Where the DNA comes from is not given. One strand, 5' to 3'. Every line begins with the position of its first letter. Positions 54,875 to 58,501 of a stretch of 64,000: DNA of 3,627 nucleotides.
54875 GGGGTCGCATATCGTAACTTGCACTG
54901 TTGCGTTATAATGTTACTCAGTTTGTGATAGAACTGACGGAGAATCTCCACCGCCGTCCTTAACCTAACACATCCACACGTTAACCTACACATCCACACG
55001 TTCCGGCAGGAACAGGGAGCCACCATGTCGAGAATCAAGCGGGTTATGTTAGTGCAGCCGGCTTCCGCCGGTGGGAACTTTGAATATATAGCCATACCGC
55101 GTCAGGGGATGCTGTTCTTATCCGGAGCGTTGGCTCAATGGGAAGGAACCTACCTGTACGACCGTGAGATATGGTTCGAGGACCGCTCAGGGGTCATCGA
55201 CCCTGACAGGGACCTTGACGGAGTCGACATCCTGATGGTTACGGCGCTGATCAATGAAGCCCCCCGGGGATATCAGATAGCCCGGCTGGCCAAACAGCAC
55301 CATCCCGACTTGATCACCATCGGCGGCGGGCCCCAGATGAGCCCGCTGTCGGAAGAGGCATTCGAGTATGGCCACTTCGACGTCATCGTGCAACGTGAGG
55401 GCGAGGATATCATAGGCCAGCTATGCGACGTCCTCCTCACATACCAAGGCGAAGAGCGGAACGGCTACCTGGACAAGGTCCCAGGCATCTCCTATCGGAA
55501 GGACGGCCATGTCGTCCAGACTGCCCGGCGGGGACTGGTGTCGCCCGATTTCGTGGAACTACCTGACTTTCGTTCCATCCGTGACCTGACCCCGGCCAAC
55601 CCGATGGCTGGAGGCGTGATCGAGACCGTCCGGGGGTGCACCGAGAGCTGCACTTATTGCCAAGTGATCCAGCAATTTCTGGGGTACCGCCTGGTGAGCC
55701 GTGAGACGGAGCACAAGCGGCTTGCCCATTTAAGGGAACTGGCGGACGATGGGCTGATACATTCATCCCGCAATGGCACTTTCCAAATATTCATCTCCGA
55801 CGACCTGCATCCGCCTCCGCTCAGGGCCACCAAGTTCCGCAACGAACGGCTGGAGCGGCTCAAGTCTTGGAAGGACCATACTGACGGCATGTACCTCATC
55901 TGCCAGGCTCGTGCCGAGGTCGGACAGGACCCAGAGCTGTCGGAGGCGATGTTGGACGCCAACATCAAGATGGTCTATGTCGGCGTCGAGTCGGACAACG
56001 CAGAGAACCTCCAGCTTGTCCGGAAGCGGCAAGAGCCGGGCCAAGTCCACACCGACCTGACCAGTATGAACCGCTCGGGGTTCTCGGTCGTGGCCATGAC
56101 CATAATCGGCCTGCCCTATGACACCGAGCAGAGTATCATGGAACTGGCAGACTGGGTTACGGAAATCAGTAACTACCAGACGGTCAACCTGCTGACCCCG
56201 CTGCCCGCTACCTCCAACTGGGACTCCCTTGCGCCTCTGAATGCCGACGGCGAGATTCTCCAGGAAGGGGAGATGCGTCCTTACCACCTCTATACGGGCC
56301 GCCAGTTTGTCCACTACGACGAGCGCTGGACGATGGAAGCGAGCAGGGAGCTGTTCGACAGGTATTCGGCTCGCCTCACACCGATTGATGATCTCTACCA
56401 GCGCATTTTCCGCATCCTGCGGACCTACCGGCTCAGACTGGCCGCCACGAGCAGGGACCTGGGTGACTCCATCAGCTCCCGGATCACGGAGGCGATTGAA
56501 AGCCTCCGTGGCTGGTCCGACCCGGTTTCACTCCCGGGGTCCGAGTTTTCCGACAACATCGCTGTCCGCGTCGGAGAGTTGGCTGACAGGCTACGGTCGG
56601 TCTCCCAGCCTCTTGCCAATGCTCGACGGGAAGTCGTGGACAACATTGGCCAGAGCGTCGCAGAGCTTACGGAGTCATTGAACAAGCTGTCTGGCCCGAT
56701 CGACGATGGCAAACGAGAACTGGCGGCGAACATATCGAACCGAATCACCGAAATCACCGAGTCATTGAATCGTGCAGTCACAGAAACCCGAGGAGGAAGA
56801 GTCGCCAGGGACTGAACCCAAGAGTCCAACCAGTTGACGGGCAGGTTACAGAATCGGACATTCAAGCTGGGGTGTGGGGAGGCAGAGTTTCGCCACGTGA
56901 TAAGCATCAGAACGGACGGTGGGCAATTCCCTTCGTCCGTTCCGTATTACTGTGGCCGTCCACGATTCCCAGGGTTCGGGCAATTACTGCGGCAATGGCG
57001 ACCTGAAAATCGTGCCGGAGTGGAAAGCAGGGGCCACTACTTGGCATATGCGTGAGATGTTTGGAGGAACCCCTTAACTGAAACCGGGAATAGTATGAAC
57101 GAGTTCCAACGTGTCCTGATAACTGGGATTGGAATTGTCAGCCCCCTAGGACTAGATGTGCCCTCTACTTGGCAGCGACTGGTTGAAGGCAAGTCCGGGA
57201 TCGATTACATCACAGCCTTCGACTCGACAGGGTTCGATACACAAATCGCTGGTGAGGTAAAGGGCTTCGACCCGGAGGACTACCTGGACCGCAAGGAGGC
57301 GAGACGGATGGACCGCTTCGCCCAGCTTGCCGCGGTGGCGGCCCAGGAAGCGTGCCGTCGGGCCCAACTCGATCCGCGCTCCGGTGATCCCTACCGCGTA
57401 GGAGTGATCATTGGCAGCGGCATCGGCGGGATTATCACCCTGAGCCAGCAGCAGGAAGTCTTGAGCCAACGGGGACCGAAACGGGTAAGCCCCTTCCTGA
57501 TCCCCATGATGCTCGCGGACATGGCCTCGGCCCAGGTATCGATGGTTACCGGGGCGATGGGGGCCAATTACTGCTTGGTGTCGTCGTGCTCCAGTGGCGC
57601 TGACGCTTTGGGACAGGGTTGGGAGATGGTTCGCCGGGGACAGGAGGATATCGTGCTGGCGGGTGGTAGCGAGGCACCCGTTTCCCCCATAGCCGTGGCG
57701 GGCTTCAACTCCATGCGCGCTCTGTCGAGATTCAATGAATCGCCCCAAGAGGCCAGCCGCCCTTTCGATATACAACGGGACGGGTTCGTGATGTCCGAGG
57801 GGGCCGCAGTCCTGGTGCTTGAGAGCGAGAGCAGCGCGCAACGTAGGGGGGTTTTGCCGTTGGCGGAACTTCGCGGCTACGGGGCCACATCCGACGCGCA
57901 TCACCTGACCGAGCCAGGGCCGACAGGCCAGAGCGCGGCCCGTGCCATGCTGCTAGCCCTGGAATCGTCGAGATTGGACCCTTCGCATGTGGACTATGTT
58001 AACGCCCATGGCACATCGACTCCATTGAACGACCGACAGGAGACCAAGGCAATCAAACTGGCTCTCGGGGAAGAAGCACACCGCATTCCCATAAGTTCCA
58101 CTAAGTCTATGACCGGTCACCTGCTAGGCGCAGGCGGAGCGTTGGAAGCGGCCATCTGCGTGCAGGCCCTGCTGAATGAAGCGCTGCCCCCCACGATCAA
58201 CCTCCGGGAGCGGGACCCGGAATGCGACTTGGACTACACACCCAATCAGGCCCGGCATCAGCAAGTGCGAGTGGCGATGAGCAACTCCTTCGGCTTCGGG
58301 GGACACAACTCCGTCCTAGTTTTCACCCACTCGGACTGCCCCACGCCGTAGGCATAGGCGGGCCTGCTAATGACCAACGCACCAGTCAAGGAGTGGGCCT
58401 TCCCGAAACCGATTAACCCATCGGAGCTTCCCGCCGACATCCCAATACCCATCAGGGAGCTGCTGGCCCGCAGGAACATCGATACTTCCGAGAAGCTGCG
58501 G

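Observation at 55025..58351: B12-binding radical SAM enzyme with four exact 29-residue C-terminal repeats, paired with a second KAS II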

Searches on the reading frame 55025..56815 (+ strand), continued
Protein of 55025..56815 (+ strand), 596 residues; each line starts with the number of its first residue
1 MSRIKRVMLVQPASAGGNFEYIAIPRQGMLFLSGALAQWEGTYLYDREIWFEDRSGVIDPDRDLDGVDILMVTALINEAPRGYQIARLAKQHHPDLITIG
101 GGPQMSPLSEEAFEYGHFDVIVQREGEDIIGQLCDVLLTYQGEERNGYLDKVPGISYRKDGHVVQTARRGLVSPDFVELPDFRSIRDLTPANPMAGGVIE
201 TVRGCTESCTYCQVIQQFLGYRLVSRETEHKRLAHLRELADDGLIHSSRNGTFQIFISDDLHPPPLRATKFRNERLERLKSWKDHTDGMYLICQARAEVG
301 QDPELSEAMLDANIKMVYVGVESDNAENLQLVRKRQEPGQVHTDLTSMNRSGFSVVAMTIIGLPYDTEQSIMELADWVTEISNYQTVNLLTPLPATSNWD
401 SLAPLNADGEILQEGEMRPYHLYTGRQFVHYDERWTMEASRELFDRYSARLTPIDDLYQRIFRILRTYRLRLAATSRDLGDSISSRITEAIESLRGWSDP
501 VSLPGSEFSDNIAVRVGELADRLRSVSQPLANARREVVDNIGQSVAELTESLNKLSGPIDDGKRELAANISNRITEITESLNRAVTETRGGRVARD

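Call 48: find_encoding_contigs(protein=P0291, flank=7000, max_places=1)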
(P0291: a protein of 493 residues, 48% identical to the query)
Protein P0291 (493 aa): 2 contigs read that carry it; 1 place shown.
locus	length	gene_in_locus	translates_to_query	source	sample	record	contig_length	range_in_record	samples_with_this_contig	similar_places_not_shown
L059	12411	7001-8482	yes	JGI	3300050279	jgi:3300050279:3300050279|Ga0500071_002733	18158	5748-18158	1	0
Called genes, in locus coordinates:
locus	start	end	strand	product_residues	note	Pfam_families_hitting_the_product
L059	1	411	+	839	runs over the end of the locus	PF02515:CoA_transf_3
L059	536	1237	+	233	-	PF00929:RNase_T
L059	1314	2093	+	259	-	PF08003:Methyltransf_9 (faint), PF13489:Methyltransf_23, PF13847:Methyltransf_31, PF08241:Methyltransf_11, PF08242:Methyltransf_12, PF13649:Methyltransf_25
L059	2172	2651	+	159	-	PF06414:Zeta_toxin (faint)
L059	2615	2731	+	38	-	-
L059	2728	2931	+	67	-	-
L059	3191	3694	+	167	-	-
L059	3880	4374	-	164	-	PF19928:DUF6391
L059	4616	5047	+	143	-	PF01648:ACPS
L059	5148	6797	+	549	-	PF03853:YjeF_N, PF01256:Carb_kinase, PF08543:Phos_pyr_kin (weak)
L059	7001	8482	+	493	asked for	PF02310:B12-binding, PF04055:Radical_SAM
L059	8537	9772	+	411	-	PF00109:ketoacyl-synt, PF02801:Ketoacyl-synt_C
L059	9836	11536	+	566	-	PF01368:DHH, PF02272:DHHA1, PF17768:RecJ_OB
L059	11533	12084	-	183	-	PF00528:BPD_transp_1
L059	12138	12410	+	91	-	?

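Call 70: predict_structure(alignment_id=A4)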
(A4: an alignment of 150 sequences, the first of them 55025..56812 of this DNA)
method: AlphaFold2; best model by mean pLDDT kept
length: 596 residues; sequences in the alignment: 150
mean_pLDDT: 86.5   pTM: 0.76
mean pLDDT of the five models: 86.5, 84.6, 83.8, 82.3, 77.1
residues with pLDDT >= 90: 359; 70-90: 156; 50-70: 61; < 50: 20
segments of 3 or more residues with pLDDT < 50: 470-481, 590-596
pLDDT, mean of each block of 10 residues (from residue 1): 92 71 74 97 97 89 97 92 97 97 93 97 94 97 94 95 92 95 93 89 89 78 95 97 90 92 90 95 95 94 97 96 93 89 94 95 95 95 92 87 95 93 92 97 96 80 57 38 59 71 59 81 72 68 81 72 78 85 66 40
secondary structure, 60 per line:
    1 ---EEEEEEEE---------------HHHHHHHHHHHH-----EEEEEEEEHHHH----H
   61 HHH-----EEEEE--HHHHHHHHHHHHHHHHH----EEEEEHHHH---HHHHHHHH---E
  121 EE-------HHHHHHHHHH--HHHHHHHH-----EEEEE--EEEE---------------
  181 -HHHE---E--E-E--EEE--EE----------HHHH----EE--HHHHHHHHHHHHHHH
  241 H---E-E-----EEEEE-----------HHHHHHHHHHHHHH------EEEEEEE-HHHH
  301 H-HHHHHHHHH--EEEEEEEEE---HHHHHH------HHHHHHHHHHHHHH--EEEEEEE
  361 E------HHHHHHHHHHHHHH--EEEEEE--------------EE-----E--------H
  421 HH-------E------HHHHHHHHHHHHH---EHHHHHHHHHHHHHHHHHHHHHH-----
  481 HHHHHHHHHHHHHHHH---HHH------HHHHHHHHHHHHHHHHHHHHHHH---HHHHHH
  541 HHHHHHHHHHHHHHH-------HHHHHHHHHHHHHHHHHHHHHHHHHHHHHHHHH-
elements in order: E4-11 H27-38 E44-51 H52-55 H60-63 E69-73 H76-92 E97-101 H102-105 H109-116 E120-122 H130-139 H142-149 E155-159 E162-165 E197-199 H214-217 H226-241 E253-257 H269-282 E289-295 H297-301 H303-311 E314-322 H326-331 H338-351 E354-361 H368-381 E384-389 H437-449 H454-475 H481-496 H509-531 H535-555 H563-595

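Call 78: find_related_loci(query=A5, collection=metagenome_contigs, flank=6000)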
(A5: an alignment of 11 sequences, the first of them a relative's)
Query A5 (509 aa) in metagenome_contigs; peptide patterns used: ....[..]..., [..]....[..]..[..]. (x = any residue, [..] = any of these).
248 stretches matched a pattern; 145 encode a relative of the query (tblastn E <= 1e-3); the best 80 are kept; 80 distinct loci.
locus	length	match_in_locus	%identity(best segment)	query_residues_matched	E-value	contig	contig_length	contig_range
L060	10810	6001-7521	85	3-509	0e+0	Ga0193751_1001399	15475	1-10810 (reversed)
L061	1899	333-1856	66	6-509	0e+0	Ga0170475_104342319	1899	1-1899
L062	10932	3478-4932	65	6-509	0e+0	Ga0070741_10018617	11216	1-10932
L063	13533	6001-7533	64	3-509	0e+0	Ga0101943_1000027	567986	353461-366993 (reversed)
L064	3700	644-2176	64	3-509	0e+0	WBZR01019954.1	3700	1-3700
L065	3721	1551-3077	63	6-509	0e+0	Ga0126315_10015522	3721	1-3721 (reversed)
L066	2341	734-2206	63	3-509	0e+0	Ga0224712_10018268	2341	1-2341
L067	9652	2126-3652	63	6-509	0e+0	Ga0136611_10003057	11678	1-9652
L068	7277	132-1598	63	3-509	0e+0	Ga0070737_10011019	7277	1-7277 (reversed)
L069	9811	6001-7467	63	3-509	0e+0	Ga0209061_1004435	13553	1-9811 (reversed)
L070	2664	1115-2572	62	6-509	0e+0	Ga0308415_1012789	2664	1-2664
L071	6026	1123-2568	59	1-509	0e+0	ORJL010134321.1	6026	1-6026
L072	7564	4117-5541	59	3-509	0e+0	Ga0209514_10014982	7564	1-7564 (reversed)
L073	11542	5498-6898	60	1-496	0e+0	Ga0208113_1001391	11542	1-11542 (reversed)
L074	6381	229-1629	60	1-496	0e+0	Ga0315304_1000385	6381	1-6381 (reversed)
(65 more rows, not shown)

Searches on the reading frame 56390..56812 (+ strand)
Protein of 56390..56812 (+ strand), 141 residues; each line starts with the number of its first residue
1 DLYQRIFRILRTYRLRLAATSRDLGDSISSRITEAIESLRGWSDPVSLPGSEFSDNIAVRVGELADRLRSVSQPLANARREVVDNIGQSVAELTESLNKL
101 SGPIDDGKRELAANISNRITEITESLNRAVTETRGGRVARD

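Call 14: search_protein_families(library=pfam, proteins=[window:56390-56812:+], max_evalue=10)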
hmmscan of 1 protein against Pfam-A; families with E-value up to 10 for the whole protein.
window:56390-56812:+ (141 aa): 20 families
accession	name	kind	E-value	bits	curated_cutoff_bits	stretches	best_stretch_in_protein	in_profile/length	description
PF04513.17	Baculo_PEP_C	-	0.00053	20.5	38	2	62-127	41-95/140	Baculovirus polyhedron envelope protein, PEP, C terminus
PF01442.23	Apolipoprotein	-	0.0037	17.4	90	1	62-116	91-175/190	Apolipoprotein A1/A4/E domain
PF06705.16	SF-assemblin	-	0.009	15.8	30.6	1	61-129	94-165/247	SF-assemblin/beta giardin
PF07889.17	DUF1664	-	0.025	15.1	34.6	2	51-128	26-98/124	Protein of unknown function (DUF1664)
PF05377.16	FlaC_arch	-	0.029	15.2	27.8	2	60-100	1-40/55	Flagella accessory protein C (FlaC)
PF24414.1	DUF7547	-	0.041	14.3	27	1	68-134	83-149/209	Family of unknown function (DUF7547)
PF06009.19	Laminin_II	-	0.047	14.1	33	1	61-129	33-102/138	Laminin Domain II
PF05478.16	Prominin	-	0.061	11.8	34.3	1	62-129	644-703/799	Prominin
PF23854.1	DUF7217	-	0.063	13.4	29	1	71-127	127-183/238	Domain of unknown function (DUF7217)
PF20400.3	BAR_4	-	0.064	13.4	27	1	4-40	5-41/192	BAR-like domain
PF12296.13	HsbA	-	0.069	14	33.5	1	81-134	6-54/121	Hydrophobic surface binding protein A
PF25617.1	PhiKZ_gp86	-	0.069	12.5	26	1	55-101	303-349/408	Bacteriophage PhiKZ vertex-binding protein gp86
PF22638.1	FlgK_D1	-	0.07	13.1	28.6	2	55-100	40-85/233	Flagellar hook-associated protein FlgK helical domain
PF17376.7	DUF5398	-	0.074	13.9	28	1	108-127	30-49/80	Family of unknown function (DUF5398)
PF05531.17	NPV_P10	-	0.084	13.8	29.8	1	82-128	19-67/75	Nucleopolyhedrovirus P10 protein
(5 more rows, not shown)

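Call 57: find_homologous_proteins(query=A3, max_evalue=0.001)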
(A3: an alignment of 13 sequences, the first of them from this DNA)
Query A3 (13 sequences) (124 aa, profile of the alignment): 63 proteins with E <= 0.001 among 6686 candidates.
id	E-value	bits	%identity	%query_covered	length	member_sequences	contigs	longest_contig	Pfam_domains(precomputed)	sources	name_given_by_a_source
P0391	8.2e-54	199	68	100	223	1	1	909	-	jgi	jgi:hypothetical protein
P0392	8.0e-53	196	65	96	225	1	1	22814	-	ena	-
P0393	4.5e-52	193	60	91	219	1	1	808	PF04828.23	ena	-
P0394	8.0e-52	192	72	99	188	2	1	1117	-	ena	-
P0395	9.6e-52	192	60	94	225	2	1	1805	PF01442.24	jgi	jgi:hypothetical protein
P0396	9.2e-51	189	56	100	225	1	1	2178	PF04513.18,PF01442.24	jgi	jgi:gas vesicle protein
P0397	1.9e-49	185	54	93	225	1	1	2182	-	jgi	jgi:transcription elongation GreA/GreB family factor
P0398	6.9e-49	183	61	91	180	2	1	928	-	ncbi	-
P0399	8.1e-49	183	57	93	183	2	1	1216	-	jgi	jgi:hypothetical protein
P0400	1.4e-48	182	57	93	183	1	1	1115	-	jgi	jgi:hypothetical protein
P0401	2.1e-48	181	56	99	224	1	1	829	-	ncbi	-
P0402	8.7e-48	179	59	89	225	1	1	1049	-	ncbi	-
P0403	1.6e-47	179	56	94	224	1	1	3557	PF01442.24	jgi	jgi:hypothetical protein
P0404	7.9e-47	176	47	97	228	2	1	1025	-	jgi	jgi:hypothetical protein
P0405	2.1e-46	175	46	97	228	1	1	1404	-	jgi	jgi:methyl-accepting chemotaxis protein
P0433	3.0e-25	107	42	85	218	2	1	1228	PF01442.24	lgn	-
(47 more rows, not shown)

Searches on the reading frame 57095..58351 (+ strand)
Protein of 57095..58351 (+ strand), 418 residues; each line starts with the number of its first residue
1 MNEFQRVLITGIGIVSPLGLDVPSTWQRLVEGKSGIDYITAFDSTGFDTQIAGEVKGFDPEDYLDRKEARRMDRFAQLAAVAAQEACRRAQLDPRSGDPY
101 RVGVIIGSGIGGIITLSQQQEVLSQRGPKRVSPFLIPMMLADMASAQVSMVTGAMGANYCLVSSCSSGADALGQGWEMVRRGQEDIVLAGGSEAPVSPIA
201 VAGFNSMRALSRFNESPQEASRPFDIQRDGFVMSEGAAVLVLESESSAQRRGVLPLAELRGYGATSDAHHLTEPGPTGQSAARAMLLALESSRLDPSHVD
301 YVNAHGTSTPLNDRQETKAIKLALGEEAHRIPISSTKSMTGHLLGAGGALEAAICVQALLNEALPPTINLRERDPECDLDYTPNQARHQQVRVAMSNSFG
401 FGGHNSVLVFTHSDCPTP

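Call 3: search_protein_families(library=pfam, proteins=[window:57095-58351:+], max_evalue=0.01)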
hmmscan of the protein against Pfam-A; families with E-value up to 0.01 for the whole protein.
window:57095-58351:+ (418 aa): 3 families
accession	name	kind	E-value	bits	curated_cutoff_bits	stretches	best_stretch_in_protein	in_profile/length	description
PF00109.32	ketoacyl-synt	-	3.1e-55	188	20.8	1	6-248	3-252/252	Beta-ketoacyl synthase, N-terminal domain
PF02801.28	Ketoacyl-synt_C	-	4.2e-36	124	20.8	1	256-370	1-118/119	Beta-ketoacyl synthase, C-terminal domain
PF00108.29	Thiolase_N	-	0.00011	22.1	26.4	1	163-193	83-113/260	Thiolase, N-terminal domain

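Call 4: search_protein_families(library=ncbifam, proteins=[window:57095-58351:+], max_evalue=0.01)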
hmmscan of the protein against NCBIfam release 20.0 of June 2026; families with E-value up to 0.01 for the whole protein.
window:57095-58351:+ (418 aa): 36 families (the best 25 are shown)
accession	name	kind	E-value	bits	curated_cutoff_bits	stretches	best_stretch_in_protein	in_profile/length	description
TIGR03150.1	fabF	equivalog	2.1e-177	589.9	493.75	1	5-410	1-406/407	beta-ketoacyl-ACP synthase II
NF005589.0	PRK07314.1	subfamily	1.2e-170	567.7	387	1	4-412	3-411/413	beta-ketoacyl-ACP synthase II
NF004970.0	PRK06333.1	subfamily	6e-148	493.2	525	1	4-411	3-420/424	beta-ketoacyl-ACP synthase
NF006274.0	PRK08439.1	equivalog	7.6e-132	439.9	621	1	5-411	2-404/406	beta-ketoacyl-ACP synthase II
NF006434.0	PRK08722.1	equivalog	5.9e-116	387.7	759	1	5-411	4-412/414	beta-ketoacyl-ACP synthase II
NF005916.1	PRK07910.1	equivalog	2e-99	333.3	560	1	2-411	9-416/418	KasA/KasB family beta-ketoacyl-ACP synthase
NF005076.0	PRK06501.1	equivalog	6.7e-94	315.2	629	2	145-413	155-423/425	beta-ketoacyl-ACP synthase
NF005935.0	PRK07967.1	equivalog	2.5e-93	313.1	630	1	5-413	2-404/406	beta-ketoacyl-ACP synthase I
NF006587.0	PRK09116.1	equivalog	6.1e-91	305.2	470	1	5-411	2-405/408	beta-ketoacyl-ACP synthase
NF004618.0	PRK05952.1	equivalog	9.8e-80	268.3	455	1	6-412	3-382/384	beta-ketoacyl-ACP synthase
NF006618.0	PRK09185.1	subfamily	1.1e-77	261.7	407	1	5-412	3-392/394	beta-ketoacyl-ACP synthase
NF005490.0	PRK07103.1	equivalog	2.4e-73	247.6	445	1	4-412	3-412/414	polyketide beta-ketoacyl:acyl carrier protein synthase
NF058662.1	cispenta_AmcF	equivalog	1.9e-68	231.1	325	1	7-411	2-368/369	cispentacin biosynthesis acyltransferase subunit AmcF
NF045894.1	PKS_plus_SDR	equivalog_domain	3.3e-39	134.3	1740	1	54-409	68-423/1515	type I polyketide synthase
NF040607.1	mycolic_Pks13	equivalog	2.5e-35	121.4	2100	1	54-411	166-524/1680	polyketide synthase Pks13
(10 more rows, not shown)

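Call 61: search_solved_structures(query=window:57095-58348:+, max_evalue=1e-60, show_alignments=0)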
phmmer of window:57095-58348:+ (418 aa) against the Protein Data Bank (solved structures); distinct sequences matched with E-value up to 1e-60: 69 (the best 60 are shown).
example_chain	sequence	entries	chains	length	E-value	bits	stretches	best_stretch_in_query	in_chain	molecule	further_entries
4ls5_A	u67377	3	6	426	6.8e-134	450.2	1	5-411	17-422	3-oxoacyl-[acyl-carrier-protein] synthase 2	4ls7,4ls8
4ls6_A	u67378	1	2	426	2.4e-133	448.3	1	5-411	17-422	3-oxoacyl-[acyl-carrier-protein] synthase 2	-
2gqd_A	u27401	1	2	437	1.6e-132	445.6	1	1-411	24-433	3-oxoacyl-[acyl-carrier-protein] synthase 2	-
1j3n_A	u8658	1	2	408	5.6e-132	443.8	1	5-411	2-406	3-oxoacyl-(acyl-carrier protein) synthase II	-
1e5m_A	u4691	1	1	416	6.8e-132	443.6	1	3-410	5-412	BETA KETOACYL ACYL CARRIER PROTEIN SYNTHASE II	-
3o04_A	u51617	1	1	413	1.1e-127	429.7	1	5-412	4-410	beta-keto-acyl carrier protein synthase II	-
5sxo_A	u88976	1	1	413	2.9e-127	428.3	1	5-412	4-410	3-oxoacyl-[acyl-carrier-protein] synthase 2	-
8qm1_A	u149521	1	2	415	1.5e-117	396.4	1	5-411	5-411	3-oxoacyl-[acyl-carrier-protein] synthase 2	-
4b7v_A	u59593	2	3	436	1.7e-117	396.1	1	5-411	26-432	3-OXOACYL-[ACYL-CARRIER-PROTEIN] SYNTHASE 2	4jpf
4qav_A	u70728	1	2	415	1.8e-117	396.1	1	5-411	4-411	3-oxoacyl-[acyl-carrier-protein] synthase 2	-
8cn8_A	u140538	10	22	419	3.5e-116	391.8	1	5-411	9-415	3-oxoacyl-[acyl-carrier-protein] synthase 2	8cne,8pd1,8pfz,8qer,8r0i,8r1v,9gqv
8pj0_A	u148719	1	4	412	4.1e-116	391.6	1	5-411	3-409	3-oxoacyl-[acyl-carrier-protein] synthase 2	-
8cou_A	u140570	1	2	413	8.6e-116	390.5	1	5-411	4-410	3-oxoacyl-[acyl-carrier-protein] synthase 2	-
4jb6_A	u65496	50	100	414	8.8e-116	390.5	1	5-411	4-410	3-oxoacyl-[acyl-carrier-protein] synthase 2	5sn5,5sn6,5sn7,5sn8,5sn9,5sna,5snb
7oc0_A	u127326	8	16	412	1e-115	390.3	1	5-411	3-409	3-oxoacyl-[acyl-carrier-protein] synthase 2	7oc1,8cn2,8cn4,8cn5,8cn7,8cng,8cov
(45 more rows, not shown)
